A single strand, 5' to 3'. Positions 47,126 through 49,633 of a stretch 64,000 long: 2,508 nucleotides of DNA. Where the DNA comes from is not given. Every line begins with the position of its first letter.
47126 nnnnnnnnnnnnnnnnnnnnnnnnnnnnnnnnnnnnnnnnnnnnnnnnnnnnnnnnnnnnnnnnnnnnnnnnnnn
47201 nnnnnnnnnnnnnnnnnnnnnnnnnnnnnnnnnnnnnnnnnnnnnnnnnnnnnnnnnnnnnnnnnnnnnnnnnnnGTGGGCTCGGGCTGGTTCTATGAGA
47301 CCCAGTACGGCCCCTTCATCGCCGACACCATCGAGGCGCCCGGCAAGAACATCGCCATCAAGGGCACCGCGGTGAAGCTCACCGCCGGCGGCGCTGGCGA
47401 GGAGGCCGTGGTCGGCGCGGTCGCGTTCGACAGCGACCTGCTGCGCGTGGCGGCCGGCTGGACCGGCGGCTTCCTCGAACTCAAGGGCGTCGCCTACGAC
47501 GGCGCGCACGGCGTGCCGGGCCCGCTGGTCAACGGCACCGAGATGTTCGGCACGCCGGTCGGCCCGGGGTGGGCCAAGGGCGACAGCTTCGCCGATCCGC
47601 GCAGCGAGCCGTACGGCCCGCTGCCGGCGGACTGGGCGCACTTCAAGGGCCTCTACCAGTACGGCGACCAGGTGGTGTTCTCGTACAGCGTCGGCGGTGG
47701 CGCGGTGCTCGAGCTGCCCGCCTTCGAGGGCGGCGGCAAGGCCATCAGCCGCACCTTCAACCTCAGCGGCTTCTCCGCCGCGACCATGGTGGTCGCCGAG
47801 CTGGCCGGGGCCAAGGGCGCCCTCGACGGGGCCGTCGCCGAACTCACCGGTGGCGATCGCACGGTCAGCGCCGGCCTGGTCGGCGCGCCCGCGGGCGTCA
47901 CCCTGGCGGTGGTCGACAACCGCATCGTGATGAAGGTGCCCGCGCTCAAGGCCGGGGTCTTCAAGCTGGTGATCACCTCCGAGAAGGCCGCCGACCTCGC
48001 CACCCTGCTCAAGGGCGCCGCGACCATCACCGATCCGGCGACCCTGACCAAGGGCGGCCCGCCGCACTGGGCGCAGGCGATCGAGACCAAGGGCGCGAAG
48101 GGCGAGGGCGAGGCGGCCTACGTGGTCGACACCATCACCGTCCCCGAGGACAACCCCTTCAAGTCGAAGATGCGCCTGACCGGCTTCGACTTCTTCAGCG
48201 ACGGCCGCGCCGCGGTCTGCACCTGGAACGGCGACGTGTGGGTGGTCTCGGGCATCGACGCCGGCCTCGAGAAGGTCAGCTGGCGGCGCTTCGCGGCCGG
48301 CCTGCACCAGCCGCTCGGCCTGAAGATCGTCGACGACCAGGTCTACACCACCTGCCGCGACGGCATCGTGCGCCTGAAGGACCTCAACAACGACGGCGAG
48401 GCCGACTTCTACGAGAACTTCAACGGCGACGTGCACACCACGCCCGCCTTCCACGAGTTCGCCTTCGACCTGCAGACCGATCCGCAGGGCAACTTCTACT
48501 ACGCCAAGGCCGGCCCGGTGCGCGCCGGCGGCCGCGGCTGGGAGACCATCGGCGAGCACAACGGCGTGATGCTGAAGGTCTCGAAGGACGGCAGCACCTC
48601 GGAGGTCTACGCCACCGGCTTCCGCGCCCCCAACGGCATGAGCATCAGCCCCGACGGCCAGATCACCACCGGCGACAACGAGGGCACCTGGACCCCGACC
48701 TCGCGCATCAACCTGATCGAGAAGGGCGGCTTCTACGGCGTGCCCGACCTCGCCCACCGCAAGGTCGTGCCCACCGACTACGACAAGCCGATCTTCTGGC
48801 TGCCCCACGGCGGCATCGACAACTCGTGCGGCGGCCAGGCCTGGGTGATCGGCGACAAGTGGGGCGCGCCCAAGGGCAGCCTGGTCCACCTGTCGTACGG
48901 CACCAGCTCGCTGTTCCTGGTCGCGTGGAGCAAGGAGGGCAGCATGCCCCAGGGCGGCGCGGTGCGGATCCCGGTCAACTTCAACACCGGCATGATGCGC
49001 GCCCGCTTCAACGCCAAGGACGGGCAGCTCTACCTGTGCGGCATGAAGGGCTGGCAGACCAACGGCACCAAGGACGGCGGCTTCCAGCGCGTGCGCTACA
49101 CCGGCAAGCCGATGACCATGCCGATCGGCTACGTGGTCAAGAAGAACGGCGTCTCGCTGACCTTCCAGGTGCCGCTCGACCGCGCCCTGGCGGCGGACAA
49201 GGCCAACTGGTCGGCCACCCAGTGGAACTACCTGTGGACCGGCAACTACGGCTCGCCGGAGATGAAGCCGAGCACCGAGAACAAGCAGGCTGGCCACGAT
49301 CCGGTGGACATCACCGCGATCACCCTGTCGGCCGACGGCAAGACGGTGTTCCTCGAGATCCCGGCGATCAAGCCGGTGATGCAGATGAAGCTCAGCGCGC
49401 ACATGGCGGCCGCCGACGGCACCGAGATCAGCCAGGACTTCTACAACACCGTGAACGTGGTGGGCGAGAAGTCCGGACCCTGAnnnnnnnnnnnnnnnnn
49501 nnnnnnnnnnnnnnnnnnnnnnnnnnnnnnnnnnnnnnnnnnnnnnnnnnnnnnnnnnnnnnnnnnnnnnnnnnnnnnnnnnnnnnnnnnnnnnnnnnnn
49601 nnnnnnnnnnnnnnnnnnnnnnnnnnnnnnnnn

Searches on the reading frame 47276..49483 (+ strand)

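Call 12: search_protein_families(library=pfam, proteins=[window:47276-49483:+])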
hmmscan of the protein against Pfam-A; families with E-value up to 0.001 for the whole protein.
window:47276-49483:+ (735 aa): 2 families
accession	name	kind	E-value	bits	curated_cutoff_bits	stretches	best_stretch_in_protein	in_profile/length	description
PF20601.3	DUF6797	-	1.1e-30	106.8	24.9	1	49-146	1-96/96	Domain of unknown function (DUF6797)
PF07995.17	GSDH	-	0.00013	21.9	25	1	435-494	166-224/332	Glucose / Sorbosone dehydrogenase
